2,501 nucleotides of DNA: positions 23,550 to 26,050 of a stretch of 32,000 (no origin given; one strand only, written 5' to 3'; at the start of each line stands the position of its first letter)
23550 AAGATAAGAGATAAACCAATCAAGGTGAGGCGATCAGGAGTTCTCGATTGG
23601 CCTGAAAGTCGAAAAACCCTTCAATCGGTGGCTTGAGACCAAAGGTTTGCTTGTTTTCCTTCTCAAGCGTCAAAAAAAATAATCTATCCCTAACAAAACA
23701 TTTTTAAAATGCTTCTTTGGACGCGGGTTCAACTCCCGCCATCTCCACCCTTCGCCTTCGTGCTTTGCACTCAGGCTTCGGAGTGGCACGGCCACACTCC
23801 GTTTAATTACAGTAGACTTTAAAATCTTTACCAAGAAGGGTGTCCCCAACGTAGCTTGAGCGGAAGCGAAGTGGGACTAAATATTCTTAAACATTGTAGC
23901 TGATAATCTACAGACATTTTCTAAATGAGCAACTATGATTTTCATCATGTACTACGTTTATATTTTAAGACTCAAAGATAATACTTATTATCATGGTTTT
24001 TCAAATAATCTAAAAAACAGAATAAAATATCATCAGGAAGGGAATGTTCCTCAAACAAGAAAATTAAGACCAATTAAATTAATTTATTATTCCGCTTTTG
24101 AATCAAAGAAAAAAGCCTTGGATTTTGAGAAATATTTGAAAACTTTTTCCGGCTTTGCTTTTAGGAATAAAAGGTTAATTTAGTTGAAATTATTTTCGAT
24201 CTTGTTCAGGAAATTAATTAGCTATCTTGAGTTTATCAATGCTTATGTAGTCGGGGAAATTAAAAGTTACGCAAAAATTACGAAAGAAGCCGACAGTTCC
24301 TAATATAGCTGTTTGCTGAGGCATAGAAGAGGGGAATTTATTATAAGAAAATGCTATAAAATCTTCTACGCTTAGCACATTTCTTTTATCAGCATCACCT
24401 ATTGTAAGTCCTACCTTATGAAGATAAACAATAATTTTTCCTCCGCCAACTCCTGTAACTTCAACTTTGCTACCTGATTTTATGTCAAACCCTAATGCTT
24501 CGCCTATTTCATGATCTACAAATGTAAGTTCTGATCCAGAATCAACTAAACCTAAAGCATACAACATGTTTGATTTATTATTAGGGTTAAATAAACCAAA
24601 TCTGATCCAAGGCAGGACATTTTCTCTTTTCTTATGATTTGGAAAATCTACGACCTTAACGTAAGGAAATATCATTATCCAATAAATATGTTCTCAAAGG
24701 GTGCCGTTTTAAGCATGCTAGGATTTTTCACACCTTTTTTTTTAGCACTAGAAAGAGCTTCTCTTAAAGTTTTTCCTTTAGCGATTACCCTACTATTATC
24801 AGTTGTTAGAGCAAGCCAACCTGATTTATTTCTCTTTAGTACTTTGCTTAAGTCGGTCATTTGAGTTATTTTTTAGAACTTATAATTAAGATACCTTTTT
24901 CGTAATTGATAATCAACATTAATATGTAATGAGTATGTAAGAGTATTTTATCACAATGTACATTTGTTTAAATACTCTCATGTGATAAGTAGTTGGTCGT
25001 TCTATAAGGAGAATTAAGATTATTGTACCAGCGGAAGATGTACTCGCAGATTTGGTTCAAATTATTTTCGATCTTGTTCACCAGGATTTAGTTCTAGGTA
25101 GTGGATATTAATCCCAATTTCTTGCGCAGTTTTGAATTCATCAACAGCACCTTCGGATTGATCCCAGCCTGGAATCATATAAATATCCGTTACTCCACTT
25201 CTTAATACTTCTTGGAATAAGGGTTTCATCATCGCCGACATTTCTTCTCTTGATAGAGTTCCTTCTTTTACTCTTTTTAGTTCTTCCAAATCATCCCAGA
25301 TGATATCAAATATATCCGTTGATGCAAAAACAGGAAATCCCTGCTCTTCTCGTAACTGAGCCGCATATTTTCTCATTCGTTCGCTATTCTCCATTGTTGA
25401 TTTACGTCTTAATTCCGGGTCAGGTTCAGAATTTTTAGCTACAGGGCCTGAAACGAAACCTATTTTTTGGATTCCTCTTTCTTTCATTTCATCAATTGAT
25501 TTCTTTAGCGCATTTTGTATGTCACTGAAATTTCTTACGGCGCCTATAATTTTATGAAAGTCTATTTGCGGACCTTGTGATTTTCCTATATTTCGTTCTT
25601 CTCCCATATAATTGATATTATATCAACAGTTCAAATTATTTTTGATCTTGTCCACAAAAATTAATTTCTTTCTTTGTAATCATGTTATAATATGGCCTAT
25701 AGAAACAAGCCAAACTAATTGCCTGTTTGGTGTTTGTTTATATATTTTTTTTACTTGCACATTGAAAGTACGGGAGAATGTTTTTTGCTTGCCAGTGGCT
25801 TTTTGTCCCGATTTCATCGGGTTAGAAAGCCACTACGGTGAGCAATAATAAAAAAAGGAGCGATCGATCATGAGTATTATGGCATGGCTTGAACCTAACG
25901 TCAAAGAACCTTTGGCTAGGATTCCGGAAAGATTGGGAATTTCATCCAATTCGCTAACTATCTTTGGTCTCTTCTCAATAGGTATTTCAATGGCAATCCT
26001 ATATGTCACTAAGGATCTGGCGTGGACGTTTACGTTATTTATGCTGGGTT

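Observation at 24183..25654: Cassette array next to tmRNA, delimited by three 26-nt direct repeats that each close a reading frame with ...QD(R/Q)K-TAA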

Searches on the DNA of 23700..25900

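Call 67: search_rna_families(source=window, start=23700, end=25900, threshold=evalue, max_evalue=1)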
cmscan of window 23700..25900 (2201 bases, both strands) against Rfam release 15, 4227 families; matches with E-value up to 1: 5.
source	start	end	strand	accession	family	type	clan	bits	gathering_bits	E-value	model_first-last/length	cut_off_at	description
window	23700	23750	+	RF00023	tmRNA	Gene;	CL00001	42.9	47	3.3e-15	323-374/374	5'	transfer-messenger RNA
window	25781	25853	+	RF03578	mir-3910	Gene; miRNA;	-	24.2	95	0.083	1-82/82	no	mir-3910 microRNA precursor family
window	24712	24817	-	RF00142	snoZ118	Gene; snRNA; snoRNA; CD-box;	-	24.2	48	0.24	1-108/108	no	Small nucleolar RNA Z118/Z121/Z120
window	25782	25848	+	RF00246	mir-135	Gene; miRNA;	-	23.5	59.2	0.065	1-88/88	no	mir-135 microRNA precursor family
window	23718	23796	+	RF04321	tmRNA_permuted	Gene;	-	18.1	47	0.54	31-107/213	no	permuted transfer-messenger RNA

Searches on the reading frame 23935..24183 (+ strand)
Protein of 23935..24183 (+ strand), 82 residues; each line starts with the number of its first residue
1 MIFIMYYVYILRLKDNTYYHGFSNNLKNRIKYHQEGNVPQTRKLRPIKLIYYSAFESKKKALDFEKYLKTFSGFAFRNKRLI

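Call 9: search_protein_families(library=pfam, proteins=[window:23935-24183:+], max_evalue=0.01)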
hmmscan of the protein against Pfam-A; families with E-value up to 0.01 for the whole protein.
window:23935-24183:+ (82 aa): 1 family
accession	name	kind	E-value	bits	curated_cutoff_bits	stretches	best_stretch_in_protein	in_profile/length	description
PF01541.30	GIY-YIG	-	8.6e-16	58.5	22.6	1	5-70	1-70/78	GIY-YIG catalytic domain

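Call 41: search_protein_families(library=padloc, proteins=[window:23935-24183:+], max_evalue=0.01)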
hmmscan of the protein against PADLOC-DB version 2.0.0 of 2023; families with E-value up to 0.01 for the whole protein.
window:23935-24183:+ (82 aa): 0 families

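Call 42: search_protein_families(library=ncbifam, proteins=[window:23935-24183:+], max_evalue=0.01)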
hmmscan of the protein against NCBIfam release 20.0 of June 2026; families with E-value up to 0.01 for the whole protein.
window:23935-24183:+ (82 aa): 0 families

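Call 59: list_cluster_members(proteins=[P0001, P0004, window:23935-24183:+])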
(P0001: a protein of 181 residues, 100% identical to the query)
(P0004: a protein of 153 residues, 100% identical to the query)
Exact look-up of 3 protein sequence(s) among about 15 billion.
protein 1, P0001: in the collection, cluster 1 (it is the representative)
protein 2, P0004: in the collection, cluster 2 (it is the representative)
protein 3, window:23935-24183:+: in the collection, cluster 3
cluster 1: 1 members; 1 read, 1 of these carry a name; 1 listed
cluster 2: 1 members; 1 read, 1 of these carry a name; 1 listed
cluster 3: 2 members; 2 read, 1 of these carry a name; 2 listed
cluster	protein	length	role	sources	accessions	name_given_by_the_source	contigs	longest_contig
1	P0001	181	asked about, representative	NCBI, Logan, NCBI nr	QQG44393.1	MAG: DUF4406 domain-containing protein [Candidatus Roizmanbacteria bacterium]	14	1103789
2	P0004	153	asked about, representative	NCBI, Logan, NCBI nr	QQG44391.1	MAG: hypothetical protein HYW86_00525 [Candidatus Roizmanbacteria bacterium]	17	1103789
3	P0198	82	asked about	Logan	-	-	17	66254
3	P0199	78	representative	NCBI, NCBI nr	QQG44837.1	MAG: GIY-YIG nuclease family protein [Candidatus Roizmanbacteria bacterium]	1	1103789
